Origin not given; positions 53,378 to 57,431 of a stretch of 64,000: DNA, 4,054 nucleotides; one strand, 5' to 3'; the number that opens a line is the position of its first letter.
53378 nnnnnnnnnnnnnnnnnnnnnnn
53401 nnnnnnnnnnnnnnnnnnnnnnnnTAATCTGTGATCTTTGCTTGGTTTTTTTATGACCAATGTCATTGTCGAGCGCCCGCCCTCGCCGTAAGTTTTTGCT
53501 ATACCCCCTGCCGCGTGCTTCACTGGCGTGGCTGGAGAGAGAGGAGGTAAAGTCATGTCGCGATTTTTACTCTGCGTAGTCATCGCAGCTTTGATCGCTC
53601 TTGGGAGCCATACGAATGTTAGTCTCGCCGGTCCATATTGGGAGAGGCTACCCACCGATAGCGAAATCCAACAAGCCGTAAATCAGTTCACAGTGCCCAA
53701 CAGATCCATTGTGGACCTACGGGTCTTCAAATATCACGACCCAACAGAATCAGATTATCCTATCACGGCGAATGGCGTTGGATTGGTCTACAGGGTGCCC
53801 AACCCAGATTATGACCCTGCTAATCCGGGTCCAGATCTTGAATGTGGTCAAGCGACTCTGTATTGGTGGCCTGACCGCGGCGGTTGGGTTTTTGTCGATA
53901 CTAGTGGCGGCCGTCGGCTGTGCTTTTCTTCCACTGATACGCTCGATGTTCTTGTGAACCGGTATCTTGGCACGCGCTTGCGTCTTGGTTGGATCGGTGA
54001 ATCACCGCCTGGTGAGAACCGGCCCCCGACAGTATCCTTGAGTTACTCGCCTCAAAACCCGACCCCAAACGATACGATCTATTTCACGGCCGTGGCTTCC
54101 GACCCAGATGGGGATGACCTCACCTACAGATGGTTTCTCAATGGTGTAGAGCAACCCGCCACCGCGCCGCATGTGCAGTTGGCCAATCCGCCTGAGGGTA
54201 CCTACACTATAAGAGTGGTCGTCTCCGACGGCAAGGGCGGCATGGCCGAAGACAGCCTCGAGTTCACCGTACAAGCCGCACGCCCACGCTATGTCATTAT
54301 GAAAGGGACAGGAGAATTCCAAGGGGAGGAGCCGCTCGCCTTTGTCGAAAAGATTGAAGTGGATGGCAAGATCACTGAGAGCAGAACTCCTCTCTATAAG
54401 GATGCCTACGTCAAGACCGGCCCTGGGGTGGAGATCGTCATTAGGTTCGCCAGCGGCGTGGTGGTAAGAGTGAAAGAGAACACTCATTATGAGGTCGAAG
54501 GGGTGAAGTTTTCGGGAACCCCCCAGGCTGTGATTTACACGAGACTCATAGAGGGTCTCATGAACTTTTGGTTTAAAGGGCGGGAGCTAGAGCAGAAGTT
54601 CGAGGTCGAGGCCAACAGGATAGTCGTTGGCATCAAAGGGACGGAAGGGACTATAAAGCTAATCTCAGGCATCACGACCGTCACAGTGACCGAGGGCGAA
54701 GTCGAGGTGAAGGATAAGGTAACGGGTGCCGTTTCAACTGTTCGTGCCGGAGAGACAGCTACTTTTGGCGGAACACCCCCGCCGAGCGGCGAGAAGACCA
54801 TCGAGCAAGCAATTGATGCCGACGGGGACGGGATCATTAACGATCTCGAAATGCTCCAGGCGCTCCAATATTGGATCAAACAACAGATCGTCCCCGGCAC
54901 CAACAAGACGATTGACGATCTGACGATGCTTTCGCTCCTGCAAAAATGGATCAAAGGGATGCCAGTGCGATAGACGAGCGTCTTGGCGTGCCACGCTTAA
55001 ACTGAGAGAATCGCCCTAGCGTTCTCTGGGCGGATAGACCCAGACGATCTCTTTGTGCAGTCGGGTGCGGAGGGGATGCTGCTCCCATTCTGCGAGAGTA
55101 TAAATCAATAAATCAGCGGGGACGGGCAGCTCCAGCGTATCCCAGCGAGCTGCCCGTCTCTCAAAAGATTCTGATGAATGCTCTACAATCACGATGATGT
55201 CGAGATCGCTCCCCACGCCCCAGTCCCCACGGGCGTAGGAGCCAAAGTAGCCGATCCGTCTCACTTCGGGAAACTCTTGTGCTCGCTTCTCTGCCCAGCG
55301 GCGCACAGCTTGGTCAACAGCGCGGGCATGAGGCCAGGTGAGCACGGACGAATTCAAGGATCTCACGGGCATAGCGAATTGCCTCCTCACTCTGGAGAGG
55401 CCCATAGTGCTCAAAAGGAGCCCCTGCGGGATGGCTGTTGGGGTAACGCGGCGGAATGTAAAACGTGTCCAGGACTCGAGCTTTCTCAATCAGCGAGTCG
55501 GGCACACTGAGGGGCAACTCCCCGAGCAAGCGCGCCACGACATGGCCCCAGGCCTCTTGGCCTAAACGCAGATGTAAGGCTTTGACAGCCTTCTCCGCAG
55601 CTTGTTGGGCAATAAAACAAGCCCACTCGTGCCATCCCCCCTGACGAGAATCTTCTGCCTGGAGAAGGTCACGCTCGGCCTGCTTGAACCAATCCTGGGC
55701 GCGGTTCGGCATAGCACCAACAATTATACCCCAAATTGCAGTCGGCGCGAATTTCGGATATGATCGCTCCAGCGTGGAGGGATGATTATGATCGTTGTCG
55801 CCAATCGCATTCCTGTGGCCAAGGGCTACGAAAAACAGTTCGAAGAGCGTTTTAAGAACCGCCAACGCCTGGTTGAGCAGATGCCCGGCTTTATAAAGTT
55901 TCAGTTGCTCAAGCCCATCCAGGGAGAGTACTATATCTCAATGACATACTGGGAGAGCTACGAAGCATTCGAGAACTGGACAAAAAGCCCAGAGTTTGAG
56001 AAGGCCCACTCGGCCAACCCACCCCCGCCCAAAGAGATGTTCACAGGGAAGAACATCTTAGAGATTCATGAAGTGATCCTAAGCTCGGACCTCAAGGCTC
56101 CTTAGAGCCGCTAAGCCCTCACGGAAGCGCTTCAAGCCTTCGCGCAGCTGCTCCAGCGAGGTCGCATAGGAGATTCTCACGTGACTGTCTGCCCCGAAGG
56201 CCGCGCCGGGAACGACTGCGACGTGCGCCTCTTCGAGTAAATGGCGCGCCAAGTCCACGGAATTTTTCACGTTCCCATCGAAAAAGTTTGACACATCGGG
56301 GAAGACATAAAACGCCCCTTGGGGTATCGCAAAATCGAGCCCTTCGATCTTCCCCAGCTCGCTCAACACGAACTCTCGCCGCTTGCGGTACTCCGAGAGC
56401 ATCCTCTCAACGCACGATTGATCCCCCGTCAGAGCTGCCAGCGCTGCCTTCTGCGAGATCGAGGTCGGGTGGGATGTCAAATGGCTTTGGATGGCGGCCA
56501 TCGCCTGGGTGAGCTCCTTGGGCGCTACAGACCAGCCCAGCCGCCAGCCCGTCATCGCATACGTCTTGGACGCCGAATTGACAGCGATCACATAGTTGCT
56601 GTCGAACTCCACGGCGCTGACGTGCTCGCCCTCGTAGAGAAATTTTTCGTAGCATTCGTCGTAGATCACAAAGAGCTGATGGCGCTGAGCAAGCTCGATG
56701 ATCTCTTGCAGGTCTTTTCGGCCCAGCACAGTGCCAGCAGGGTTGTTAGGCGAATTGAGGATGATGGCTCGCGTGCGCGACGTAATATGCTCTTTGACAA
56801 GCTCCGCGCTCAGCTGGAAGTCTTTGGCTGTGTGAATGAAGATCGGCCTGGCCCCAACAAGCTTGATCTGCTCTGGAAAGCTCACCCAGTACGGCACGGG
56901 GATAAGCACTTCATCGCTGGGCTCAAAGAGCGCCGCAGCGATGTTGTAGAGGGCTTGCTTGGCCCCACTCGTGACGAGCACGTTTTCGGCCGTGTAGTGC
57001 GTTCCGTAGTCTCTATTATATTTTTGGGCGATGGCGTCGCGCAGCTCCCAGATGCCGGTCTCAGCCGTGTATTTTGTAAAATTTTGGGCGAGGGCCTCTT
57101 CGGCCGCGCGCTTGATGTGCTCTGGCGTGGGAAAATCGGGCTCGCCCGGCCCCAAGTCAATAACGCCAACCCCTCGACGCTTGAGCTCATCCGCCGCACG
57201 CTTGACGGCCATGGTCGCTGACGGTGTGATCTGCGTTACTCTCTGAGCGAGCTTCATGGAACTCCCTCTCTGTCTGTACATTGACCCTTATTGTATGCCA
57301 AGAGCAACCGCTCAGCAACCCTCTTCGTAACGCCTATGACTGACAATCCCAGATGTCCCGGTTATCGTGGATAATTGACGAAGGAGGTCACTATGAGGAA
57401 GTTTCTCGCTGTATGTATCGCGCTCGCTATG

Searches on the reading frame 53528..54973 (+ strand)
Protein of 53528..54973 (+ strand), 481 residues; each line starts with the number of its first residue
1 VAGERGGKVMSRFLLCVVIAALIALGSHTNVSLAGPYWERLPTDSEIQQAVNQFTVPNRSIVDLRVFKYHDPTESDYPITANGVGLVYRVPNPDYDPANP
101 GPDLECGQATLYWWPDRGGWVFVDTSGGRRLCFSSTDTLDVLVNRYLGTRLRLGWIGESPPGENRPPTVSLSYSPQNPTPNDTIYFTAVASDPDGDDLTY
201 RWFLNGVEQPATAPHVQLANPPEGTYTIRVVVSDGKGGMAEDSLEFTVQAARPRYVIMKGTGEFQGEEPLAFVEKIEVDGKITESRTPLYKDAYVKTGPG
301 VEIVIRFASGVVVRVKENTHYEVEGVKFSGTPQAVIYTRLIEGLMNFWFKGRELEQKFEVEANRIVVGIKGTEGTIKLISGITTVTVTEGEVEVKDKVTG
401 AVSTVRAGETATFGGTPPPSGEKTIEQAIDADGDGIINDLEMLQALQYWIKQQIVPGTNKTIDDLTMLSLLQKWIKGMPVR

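Call 18: search_protein_families(library=pfam, proteins=[window:53528-54973:+], max_evalue=0.00001)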
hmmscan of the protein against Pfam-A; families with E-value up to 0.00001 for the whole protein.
window:53528-54973:+ (481 aa): 4 families
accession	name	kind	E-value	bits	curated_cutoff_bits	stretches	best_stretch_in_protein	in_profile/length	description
PF00801.26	PKD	-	2e-08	34.5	23.5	1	171-239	2-72/80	PKD domain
PF04773.18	FecR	-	1.3e-07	32.4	24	1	295-393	3-97/97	FecR protein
PF18911.6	PKD_4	-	2.7e-06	27.8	27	1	164-248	1-85/85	PKD domain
PF22352.2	K319L-like_PKD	-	2.7e-06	27.7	27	1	180-248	10-84/84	K319L-like, PKD domain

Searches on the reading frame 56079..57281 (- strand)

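Call 70: search_protein_families(library=pfam, proteins=[window:56079-57281:-], max_evalue=0.00001)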
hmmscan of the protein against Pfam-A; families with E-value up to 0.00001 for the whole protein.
window:56079-57281:- (400 aa): 3 families
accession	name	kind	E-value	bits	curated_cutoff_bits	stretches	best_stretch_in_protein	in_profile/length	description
PF00155.27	Aminotran_1_2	-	9.5e-77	259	19.7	1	40-385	3-360/361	Aminotransferase class I and II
PF01041.23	DegT_DnrJ_EryC1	-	6.6e-12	45.8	19.8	1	84-210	25-147/360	DegT/DnrJ/EryC1/StrS aminotransferase family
PF01053.26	Cys_Met_Meta_PP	-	9.7e-06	24.8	27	0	98-211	67-176/381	Cys/Met metabolism PLP-dependent enzyme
